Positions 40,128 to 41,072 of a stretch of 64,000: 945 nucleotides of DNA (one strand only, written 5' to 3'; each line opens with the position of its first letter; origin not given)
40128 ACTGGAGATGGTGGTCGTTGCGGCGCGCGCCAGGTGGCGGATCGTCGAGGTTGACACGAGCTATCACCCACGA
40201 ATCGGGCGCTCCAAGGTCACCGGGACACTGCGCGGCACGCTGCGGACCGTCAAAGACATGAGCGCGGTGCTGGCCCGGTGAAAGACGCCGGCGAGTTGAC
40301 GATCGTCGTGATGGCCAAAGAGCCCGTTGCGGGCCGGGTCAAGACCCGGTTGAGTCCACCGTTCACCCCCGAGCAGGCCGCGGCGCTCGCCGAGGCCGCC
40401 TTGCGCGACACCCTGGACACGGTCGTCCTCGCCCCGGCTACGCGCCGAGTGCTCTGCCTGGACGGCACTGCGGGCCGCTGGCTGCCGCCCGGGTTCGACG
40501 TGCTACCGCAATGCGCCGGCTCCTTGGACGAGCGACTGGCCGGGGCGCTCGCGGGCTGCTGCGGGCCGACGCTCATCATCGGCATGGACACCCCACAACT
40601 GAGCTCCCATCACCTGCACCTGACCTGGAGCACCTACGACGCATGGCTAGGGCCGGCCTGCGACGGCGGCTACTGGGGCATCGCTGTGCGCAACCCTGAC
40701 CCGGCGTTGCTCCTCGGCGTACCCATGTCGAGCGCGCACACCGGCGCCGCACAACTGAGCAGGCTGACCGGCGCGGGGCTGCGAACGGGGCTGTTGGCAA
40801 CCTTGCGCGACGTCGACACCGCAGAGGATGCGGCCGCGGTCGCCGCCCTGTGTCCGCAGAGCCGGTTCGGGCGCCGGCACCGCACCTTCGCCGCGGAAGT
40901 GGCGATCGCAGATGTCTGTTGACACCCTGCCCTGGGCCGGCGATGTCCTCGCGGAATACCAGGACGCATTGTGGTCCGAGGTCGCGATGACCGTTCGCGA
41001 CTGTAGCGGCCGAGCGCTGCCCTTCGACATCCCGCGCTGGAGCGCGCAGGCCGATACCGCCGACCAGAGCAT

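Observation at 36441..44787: Translationally coupled six-gene envelope-modification operon (GT2, DUF2064, methyltransferase, cyt-b/Mo-oxidoreductase, membrane protein, GT87) with its own two-component system and epimerase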

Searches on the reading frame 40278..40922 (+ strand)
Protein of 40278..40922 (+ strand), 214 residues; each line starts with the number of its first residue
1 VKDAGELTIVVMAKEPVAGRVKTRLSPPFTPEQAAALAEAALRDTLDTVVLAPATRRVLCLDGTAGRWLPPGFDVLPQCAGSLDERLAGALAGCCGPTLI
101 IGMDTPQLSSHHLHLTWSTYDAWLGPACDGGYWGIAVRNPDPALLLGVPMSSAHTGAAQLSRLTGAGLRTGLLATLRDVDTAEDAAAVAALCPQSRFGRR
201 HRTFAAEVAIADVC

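Call 5: search_protein_families(library=pfam, proteins=[window:40278-40922:+], max_evalue=0.01)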
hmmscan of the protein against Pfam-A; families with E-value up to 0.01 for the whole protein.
window:40278-40922:+ (214 aa): 1 family
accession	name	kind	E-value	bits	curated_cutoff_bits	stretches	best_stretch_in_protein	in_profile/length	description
PF09837.15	DUF2064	-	1e-18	67.7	25.8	1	45-152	10-120/120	Uncharacterized protein conserved in bacteria (DUF2064)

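Call 6: search_protein_families(library=ncbifam, proteins=[window:40278-40922:+], max_evalue=0.01)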
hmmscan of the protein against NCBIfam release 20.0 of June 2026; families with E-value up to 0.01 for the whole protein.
window:40278-40922:+ (214 aa): 2 families
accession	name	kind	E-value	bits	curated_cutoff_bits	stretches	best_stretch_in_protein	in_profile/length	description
TIGR04282.1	glyco_like_cofC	hypoth_equivalog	1.2e-33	116.5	134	1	9-184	1-188/189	TIGR04282 family arsenosugar biosynthesis glycosyltransferase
TIGR03552.1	F420_cofC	equivalog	4.2e-10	39.6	105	1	20-191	11-190/196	2-phospho-L-lactate guanylyltransferase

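Call 27: find_homologous_proteins(query=window:40278-40922:+, max_evalue=0.00001)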
Query window:40278-40922:+ (214 aa): 7914 proteins with E <= 0.00001 among 8000 candidates; the best 120 are listed.
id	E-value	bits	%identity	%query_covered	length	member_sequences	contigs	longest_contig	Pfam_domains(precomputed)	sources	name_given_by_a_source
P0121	6.3e-130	449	100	95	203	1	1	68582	PF09837.16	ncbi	ncbi:MAG: TIGR04282 family arsenosugar biosynthesis glycosyltransferase [Sporichthyaceae bacterium]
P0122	3.7e-92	326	74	94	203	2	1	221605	PF09837.16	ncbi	ncbi:MAG: TIGR04282 family arsenosugar biosynthesis glycosyltransferase [Sporichthyaceae bacterium]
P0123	1.7e-75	271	68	90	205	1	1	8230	PF09837.16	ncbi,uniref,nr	ncbi:DUF2064 domain-containing protein [Streptomyces sp. SID5785]|uniref:DUF2064 domain-containing p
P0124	6.4e-75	270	65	95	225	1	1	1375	PF09837.16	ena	-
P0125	1.4e-74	268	67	90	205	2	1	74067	PF09837.16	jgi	jgi:glycosyltransferase A (GT-A) superfamily protein (DUF2064 family)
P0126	2.0e-74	268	63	97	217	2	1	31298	PF09837.16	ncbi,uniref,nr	ncbi:DUF2064 domain-containing protein [Sporichthya sp.]|uniref:TIGR04282 family arsenosugar biosynt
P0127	6.0e-74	266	64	93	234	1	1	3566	PF09837.16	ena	-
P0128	6.3e-74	266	64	95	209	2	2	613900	PF09837.16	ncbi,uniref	ncbi:DUF2064 domain-containing protein [Streptomyces sp. NPDC059072]|uniref:TIGR04282 family arsenos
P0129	7.5e-74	266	66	90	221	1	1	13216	PF09837.16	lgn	-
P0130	9.5e-74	266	64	95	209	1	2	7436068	PF09837.16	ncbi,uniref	ncbi:TIGR04282 family arsenosugar biosynthesis glycosyltransferase [Streptomyces racemochromogenes]|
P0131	1.4e-73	265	64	95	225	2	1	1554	PF09837.16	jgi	-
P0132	1.4e-73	265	67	91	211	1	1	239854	PF09837.16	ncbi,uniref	ncbi:DUF2064 domain-containing protein [Streptomyces sp. NPDC060028]|uniref:TIGR04282 family arsenos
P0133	1.7e-73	265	64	94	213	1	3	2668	PF09837.16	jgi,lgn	jgi:glycosyltransferase A (GT-A) superfamily protein (DUF2064 family)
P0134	2.3e-73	264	65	91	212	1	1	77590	PF09837.16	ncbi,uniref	ncbi:DUF2064 domain-containing protein [Streptomyces sp. NPDC002795]|uniref:TIGR04282 family arsenos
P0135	2.8e-73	264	63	93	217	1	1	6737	PF09837.16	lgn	-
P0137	3.5e-73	264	64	95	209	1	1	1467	PF09837.16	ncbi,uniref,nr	ncbi:DUF2064 domain-containing protein [Streptomyces sp. WAC07061]|uniref:TIGR04282 family arsenosug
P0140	5.5e-73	263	68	89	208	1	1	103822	PF09837.16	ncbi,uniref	ncbi:DUF2064 domain-containing protein [Streptomyces sp. NPDC047061]|uniref:TIGR04282 family arsenos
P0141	6.9e-73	263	65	92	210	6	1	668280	PF09837.16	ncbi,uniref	ncbi:DUF2064 domain-containing protein [Streptomyces sp. NPDC086783]|uniref:TIGR04282 family arsenos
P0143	8.2e-73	263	63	95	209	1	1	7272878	PF09837.16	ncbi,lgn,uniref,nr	ncbi:DUF2064 domain-containing protein [Streptomyces sp. W1SF4]|uniref:TIGR04282 family arsenosugar 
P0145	9.9e-73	262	66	90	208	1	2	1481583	PF09837.16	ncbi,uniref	ncbi:DUF2064 domain-containing protein [Streptomyces sp. NPDC002790]|uniref:TIGR04282 family arsenos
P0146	1.1e-72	262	63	95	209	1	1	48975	PF09837.16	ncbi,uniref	ncbi:DUF2064 domain-containing protein [Streptomyces sp. NPDC059385]|uniref:TIGR04282 family arsenos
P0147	1.3e-72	262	67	90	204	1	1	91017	PF09837.16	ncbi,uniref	ncbi:DUF2064 domain-containing protein [Streptomyces sp. NPDC001914]|uniref:TIGR04282 family arsenos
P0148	1.4e-72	262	64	91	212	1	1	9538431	PF09837.16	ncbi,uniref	ncbi:TIGR04282 family arsenosugar biosynthesis glycosyltransferase [Streptomyces fractus]|uniref:TIG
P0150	1.4e-72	262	66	90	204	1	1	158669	PF09837.16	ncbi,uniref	ncbi:DUF2064 domain-containing protein [Streptomyces sp. NPDC051920]|uniref:TIGR04282 family arsenos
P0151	1.4e-72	262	65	91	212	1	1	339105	PF09837.16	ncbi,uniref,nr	ncbi:TIGR04282 family arsenosugar biosynthesis glycosyltransferase [Streptomyces endophyticus]|unire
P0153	1.4e-72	262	67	90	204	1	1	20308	PF09837.16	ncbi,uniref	ncbi:DUF2064 domain-containing protein [Streptomyces sp. NPDC026665]|uniref:TIGR04282 family arsenos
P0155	1.6e-72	262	64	91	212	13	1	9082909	PF09837.16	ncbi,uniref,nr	ncbi:DUF2064 domain-containing protein [Streptomyces sp. NBC_00006]|uniref:TIGR04282 family arsenosu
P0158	2.3e-72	261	66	90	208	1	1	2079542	PF09837.16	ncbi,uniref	ncbi:DUF2064 domain-containing protein [Streptomyces sp. NPDC102360]|uniref:TIGR04282 family arsenos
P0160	2.4e-72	261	64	92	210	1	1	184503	PF09837.16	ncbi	ncbi:TIGR04282 family arsenosugar biosynthesis glycosyltransferase [Streptomyces sp. NPDC054842]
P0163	3.1e-72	261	65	94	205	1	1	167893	PF09837.16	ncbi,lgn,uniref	ncbi:DUF2064 domain-containing protein [Streptomyces sp. NPDC006552]|uniref:TIGR04282 family arsenos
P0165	3.5e-72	261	66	90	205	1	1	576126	PF09837.16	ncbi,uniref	ncbi:DUF2064 domain-containing protein [Streptomyces sp. NPDC091280]|uniref:TIGR04282 family arsenos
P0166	4.1e-72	260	64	93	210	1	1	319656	PF09837.16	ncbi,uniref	ncbi:DUF2064 domain-containing protein [Streptomyces sp. NPDC029003]|uniref:TIGR04282 family arsenos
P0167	4.5e-72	260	66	90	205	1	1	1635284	PF09837.16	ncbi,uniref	ncbi:DUF2064 domain-containing protein [Streptomyces sp. NPDC101175]|uniref:TIGR04282 family arsenos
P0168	4.6e-72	260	64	95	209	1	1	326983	PF09837.16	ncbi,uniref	ncbi:TIGR04282 family arsenosugar biosynthesis glycosyltransferase [Streptomyces sp. NPDC004126]|uni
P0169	4.7e-72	260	67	89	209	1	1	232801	PF09837.16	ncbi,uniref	ncbi:DUF2064 domain-containing protein [Streptomyces sp. NPDC049813]|uniref:TIGR04282 family arsenos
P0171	7.0e-72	260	63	95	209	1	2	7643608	PF09837.16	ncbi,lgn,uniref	ncbi:DUF2064 domain-containing protein [Streptomyces sp. NBC_00158]|uniref:TIGR04282 family arsenosu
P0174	9.5e-72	259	66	90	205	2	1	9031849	PF09837.16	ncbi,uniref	ncbi:TIGR04282 family arsenosugar biosynthesis glycosyltransferase [Streptomyces sp. cg35]|uniref:TI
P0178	1.1e-71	259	68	89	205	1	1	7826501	PF09837.16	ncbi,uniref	ncbi:DUF2064 domain-containing protein [Streptomyces sp. TG1A-60]|uniref:TIGR04282 family arsenosuga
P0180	1.3e-71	259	63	95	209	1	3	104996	PF09837.16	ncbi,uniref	ncbi:DUF2064 domain-containing protein [Streptomyces sp. NPDC085524]|uniref:TIGR04282 family arsenos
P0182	1.6e-71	258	63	93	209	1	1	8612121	PF09837.16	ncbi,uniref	ncbi:TIGR04282 family arsenosugar biosynthesis glycosyltransferase [Streptomyces sp. E-08]|uniref:TI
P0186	2.0e-71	258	64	90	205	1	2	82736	PF09837.16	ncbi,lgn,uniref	ncbi:TIGR04282 family arsenosugar biosynthesis glycosyltransferase [Streptomyces sp. NPDC005209]|uni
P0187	2.1e-71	258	64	91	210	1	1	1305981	PF09837.16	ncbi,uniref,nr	ncbi:DUF2064 domain-containing protein [Streptomyces sp. NBC_01408]|uniref:TIGR04282 family arsenosu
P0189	2.2e-71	258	62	95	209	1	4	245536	PF09837.16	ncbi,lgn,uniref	ncbi:DUF2064 domain-containing protein [Streptomyces sp. NPDC001890]|uniref:TIGR04282 family arsenos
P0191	2.2e-71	258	64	93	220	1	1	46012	PF09837.16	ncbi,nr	ncbi:MAG TPA: TIGR04282 family arsenosugar biosynthesis glycosyltransferase [Sporichthya sp.]|nr:TIG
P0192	2.4e-71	258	66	90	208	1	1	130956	PF09837.16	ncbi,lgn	ncbi:TIGR04282 family arsenosugar biosynthesis glycosyltransferase [Streptomyces sp. NPDC001661]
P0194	2.7e-71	258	62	94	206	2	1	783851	PF09837.16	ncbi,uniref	ncbi:DUF2064 domain-containing protein [Streptomyces sp. NPDC006463]|uniref:TIGR04282 family arsenos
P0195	2.7e-71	258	64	93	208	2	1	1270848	PF09837.16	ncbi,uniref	ncbi:DUF2064 domain-containing protein [Streptomyces sp. NPDC001068]|uniref:TIGR04282 family arsenos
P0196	2.8e-71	258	67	85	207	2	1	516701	PF09837.16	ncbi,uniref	ncbi:DUF2064 domain-containing protein [Streptomyces sp. NPDC006487]|uniref:TIGR04282 family arsenos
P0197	3.0e-71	258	65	90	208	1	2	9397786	PF09837.16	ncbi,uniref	ncbi:TIGR04282 family arsenosugar biosynthesis glycosyltransferase [Streptomyces sp. BH097]|uniref:T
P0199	3.1e-71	258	65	91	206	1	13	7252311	PF09837.16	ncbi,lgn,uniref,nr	ncbi:DUF2064 domain-containing protein [Streptomyces albogriseolus]|uniref:DUF2064 domain-containing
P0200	3.1e-71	257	65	91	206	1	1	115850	PF09837.16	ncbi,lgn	ncbi:TIGR04282 family arsenosugar biosynthesis glycosyltransferase [Streptomyces albogriseolus]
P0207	3.8e-71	257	65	91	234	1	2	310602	PF09837.16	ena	-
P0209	4.0e-71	257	65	89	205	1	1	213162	PF09837.16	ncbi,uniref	ncbi:DUF2064 domain-containing protein [Streptomyces sp. NPDC088747]|uniref:TIGR04282 family arsenos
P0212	5.4e-71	257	63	97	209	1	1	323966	PF09837.16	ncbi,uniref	ncbi:DUF2064 domain-containing protein [Streptomyces sp. NPDC102467]|uniref:TIGR04282 family arsenos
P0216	5.5e-71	257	65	89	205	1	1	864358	PF09837.16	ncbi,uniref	ncbi:DUF2064 domain-containing protein [Streptomyces sp. NPDC090106]|uniref:TIGR04282 family arsenos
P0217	5.6e-71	257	66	85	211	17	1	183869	PF09837.16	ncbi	ncbi:TIGR04282 family arsenosugar biosynthesis glycosyltransferase [Streptomyces sp. NPDC003952]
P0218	6.1e-71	257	66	85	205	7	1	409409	PF09837.16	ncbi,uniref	ncbi:DUF2064 domain-containing protein [Streptomyces sp. NPDC058279]|uniref:TIGR04282 family arsenos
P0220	6.4e-71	256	64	93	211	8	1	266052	PF09837.16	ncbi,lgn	ncbi:TIGR04282 family arsenosugar biosynthesis glycosyltransferase [Streptomyces sp. NPDC002104]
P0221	6.8e-71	256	64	90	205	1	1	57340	PF09837.16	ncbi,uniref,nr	ncbi:TIGR04282 family arsenosugar biosynthesis glycosyltransferase [Streptomyces olivochromogenes]|u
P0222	7.0e-71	256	61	95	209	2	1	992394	PF09837.16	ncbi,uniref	ncbi:DUF2064 domain-containing protein [Streptomyces sp. NPDC020472]|uniref:TIGR04282 family arsenos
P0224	7.2e-71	256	65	89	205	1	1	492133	PF09837.16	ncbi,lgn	ncbi:TIGR04282 family arsenosugar biosynthesis glycosyltransferase [Streptomyces sp. NPDC001443]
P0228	7.6e-71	256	61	95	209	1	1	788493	PF09837.16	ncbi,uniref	ncbi:DUF2064 domain-containing protein [Streptomyces sp. NPDC048603]|uniref:TIGR04282 family arsenos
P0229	7.8e-71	256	65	91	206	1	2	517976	PF09837.16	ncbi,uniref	ncbi:DUF2064 domain-containing protein [Streptomyces albogriseolus]|uniref:TIGR04282 family arsenosu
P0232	8.4e-71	256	65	93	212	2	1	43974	PF09837.16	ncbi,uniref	ncbi:TIGR04282 family arsenosugar biosynthesis glycosyltransferase [Streptomyces sp. JW3]|uniref:TIG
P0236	8.9e-71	256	64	91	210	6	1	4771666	PF09837.16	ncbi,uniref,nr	ncbi:DUF2064 domain-containing protein [Streptomyces sp. NBC_00047]|uniref:TIGR04282 family arsenosu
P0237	9.8e-71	256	64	93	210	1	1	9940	PF09837.16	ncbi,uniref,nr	ncbi:TIGR04282 family arsenosugar biosynthesis glycosyltransferase [Streptomyces antimicrobicus]|uni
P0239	1.0e-70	256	63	95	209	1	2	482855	PF09837.16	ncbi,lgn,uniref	ncbi:DUF2064 domain-containing protein [Streptomyces sp. NPDC096079]|uniref:TIGR04282 family arsenos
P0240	1.0e-70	256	63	92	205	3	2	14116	PF09837.16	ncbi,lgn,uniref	ncbi:TIGR04282 family arsenosugar biosynthesis glycosyltransferase [Streptomyces minutiscleroticus]|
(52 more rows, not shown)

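Call 28: find_encoding_contigs(protein=P0199, flank=10000, max_places=1)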
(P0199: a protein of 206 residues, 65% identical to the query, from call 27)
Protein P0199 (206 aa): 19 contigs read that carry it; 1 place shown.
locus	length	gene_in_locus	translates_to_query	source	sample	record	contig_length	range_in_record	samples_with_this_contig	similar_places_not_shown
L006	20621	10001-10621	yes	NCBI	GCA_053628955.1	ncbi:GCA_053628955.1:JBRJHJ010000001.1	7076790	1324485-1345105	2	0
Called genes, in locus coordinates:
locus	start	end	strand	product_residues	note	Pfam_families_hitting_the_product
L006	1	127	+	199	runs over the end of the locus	PF03029:ATP_bind_1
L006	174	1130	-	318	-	PF04069:OpuAC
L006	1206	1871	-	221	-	PF00528:BPD_transp_1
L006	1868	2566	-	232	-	PF00528:BPD_transp_1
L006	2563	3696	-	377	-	PF00005:ABC_tran, PF13304:AAA_21 (faint)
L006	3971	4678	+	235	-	PF00072:Response_reg, PF00486:Trans_reg_C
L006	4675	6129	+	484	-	PF00512:HisKA, PF02518:HATPase_c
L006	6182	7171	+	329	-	PF01073:3Beta_HSD, PF01370:Epimerase, PF02719:Polysacc_synt_2 (faint), PF04321:RmlD_sub_bind (faint), PF07993:NAD_binding_4 (faint), PF13460:NAD_binding_10 (weak), PF16363:GDP_Man_Dehyd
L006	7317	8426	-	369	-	PF00512:HisKA, PF02518:HATPase_c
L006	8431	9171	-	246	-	PF00072:Response_reg, PF00486:Trans_reg_C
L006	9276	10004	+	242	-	PF00535:Glycos_transf_2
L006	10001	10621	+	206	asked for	PF09837:DUF2064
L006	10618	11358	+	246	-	PF13489:Methyltransf_23, PF08241:Methyltransf_11 (faint), PF13649:Methyltransf_25 (weak)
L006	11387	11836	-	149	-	-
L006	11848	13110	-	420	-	PF00174:Oxidored_molyb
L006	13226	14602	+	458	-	-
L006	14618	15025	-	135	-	PF01641:SelR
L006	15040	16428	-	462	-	PF01225:Mur_ligase, PF21799:MurD-like_N (weak), PF08245:Mur_ligase_M, PF02875:Mur_ligase_C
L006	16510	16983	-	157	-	-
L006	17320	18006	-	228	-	PF01872:RibD_C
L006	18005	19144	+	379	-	PF03969:AFG1_ATPase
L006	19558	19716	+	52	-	-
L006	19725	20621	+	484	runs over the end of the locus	PF00916:Sulfate_transp, PF13466:STAS_2 (faint), PF16983:MFS_MOT1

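Call 29: find_encoding_contigs(protein=P0207, flank=10000, max_places=1)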
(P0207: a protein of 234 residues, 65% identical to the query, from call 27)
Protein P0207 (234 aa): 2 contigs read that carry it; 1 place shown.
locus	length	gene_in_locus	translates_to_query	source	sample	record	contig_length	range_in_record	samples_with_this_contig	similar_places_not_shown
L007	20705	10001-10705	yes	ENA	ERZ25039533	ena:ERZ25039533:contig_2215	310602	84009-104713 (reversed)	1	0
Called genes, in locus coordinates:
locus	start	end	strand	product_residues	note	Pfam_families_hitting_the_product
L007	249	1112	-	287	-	PF12679:ABC2_membrane_2, PF12730:ABC2_membrane_4 (weak)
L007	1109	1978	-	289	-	PF00005:ABC_tran, PF13401:AAA_22 (weak), PF13304:AAA_21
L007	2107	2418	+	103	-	PF03551:PadR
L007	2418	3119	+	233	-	-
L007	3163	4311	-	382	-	PF00512:HisKA, PF02518:HATPase_c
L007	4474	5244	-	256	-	-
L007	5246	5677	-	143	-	PF00174:Oxidored_molyb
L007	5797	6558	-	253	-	-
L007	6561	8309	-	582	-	PF13231:PMT_2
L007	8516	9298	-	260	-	PF00072:Response_reg, PF00486:Trans_reg_C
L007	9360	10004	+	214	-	PF00535:Glycos_transf_2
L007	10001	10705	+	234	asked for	PF09837:DUF2064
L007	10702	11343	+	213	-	PF13489:Methyltransf_23, PF13847:Methyltransf_31 (weak), PF08241:Methyltransf_11, PF08242:Methyltransf_12, PF13649:Methyltransf_25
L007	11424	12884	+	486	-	PF09594:GT87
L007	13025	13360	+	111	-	-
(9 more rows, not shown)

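Call 33: find_related_loci(query=A1, collection=genome_contigs, flank=10000)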
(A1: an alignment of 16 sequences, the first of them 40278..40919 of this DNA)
Query A1 (214 aa) in genome_contigs; peptide patterns used: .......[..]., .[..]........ (x = any residue, [..] = any of these).
600 stretches matched a pattern (row limit reached: there are more); 577 encode a relative of the query (tblastn E <= 1e-3); the best 80 are kept; 80 distinct loci.
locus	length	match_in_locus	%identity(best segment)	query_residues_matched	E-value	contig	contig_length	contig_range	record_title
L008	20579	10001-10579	64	8-200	4e-68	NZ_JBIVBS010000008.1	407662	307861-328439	Streptomyces sp. NPDC086549 NPDC086549_134_C7.ctg-0008, whole genome shotgun sequence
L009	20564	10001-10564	66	8-197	1e-67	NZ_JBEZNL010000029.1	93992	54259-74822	Streptomyces sp. NPDC048002 NPDC048002_65_C3.ctg-0031, whole genome shotgun sequence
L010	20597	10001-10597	60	7-200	2e-67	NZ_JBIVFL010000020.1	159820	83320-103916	Streptomyces sp. NPDC090025 NPDC090025_182_F11.ctg-0020, whole genome shotgun sequence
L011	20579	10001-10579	65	8-200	4e-67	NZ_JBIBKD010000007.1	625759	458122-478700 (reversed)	Streptomyces sp. NPDC007929 NPDC007929_170_E10.ctg-0007, whole genome shotgun sequence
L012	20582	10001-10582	65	7-200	1e-66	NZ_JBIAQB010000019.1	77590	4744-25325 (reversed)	Streptomyces sp. NPDC002795 NPDC002795_44_A6.ctg-0019, whole genome shotgun sequence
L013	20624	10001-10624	59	8-209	6e-67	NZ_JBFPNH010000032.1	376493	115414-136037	Streptomyces sp. LMG1-1-1.1 MRBLMG1_scf3, whole genome shotgun sequence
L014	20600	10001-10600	61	8-205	9e-67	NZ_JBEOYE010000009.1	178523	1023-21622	Streptomyces sp. NPDC001941 NPDC001941_79_F1.ctg-0009, whole genome shotgun sequence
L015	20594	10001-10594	60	8-205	2e-66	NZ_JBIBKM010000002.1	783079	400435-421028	Streptomyces sp. NPDC007914 NPDC007914_171_E3.ctg-0002, whole genome shotgun sequence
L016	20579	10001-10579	64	8-200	7e-66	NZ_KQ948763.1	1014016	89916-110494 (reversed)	Streptomyces griseoruber strain DSM 40281 PRJNA299232_s001, whole genome shotgun sequence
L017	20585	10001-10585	63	9-201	7e-66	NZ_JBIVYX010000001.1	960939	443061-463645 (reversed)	Streptomyces sp. NPDC101132 NPDC101132_277_F2.ctg-0001, whole genome shotgun sequence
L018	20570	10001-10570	64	8-197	2e-65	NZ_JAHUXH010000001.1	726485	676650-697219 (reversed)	Streptomyces sp. TRM70350 1, whole genome shotgun sequence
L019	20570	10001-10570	64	8-199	2e-65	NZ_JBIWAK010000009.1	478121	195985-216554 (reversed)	Streptomyces sp. NPDC098781 NPDC098781_370_A9.ctg-0009, whole genome shotgun sequence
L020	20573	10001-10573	63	8-193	7e-65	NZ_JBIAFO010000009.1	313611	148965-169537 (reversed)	Streptomyces sp. NPDC007088 NPDC007088_82_C2.ctg-0009, whole genome shotgun sequence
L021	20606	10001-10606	59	1-197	1e-64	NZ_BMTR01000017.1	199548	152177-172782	Streptomyces longisporoflavus strain JCM 4396 sequence017, whole genome shotgun sequence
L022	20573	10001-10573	64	8-197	1e-64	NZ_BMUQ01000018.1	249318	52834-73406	Streptomyces mirabilis strain JCM 4551 sequence18, whole genome shotgun sequence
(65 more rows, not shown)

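Call 40: search_protein_families(library=pfam, proteins=[L006:13226-14602:+, L006:11387-11836:-, L006:11848-13110:-], max_evalue=1)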
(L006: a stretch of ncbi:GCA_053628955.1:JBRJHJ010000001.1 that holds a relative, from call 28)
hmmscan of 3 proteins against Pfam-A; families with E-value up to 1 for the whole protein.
L006:13226-14602:+ (458 aa): 1 family
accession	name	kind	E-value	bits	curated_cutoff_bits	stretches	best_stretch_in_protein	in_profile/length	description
PF13231.12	PMT_2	-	0.00037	21.2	26.1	1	167-316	2-154/160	Dolichyl-phosphate-mannose-protein mannosyltransferase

L006:11387-11836:- (149 aa): 1 family
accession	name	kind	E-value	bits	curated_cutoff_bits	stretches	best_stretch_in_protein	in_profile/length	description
PF24834.1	PH_Rhabdo_glycop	-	0.079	13.4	28.8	1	21-38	58-75/75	Rhabdovirus glycoprotein G PH domain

L006:11848-13110:- (420 aa): 4 families
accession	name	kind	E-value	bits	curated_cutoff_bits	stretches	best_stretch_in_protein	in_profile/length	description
PF00174.25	Oxidored_molyb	-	3.6e-24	85.7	24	1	283-417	7-160/169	Oxidoreductase molybdopterin binding domain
PF14358.11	DUF4405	-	0.016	16.1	26.7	1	135-183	4-64/66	Domain of unknown function (DUF4405)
PF01292.26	Ni_hydr_CYTB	-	0.018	15.3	30.1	1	39-195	15-176/179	Prokaryotic cytochrome b561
PF06197.19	DUF998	-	0.51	10.4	30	1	122-192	61-131/184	Protein of unknown function (DUF998)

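Call 72: search_solved_structures(query=window:40278-40922:+, max_evalue=0.1)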
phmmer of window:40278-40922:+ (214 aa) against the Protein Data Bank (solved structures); distinct sequences matched with E-value up to 0.1: 1.
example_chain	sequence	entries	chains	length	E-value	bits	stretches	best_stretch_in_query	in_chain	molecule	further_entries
3cgx_A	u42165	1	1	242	3.9e-07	33.2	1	7-205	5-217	Putative nucleotide-diphospho-sugar transferase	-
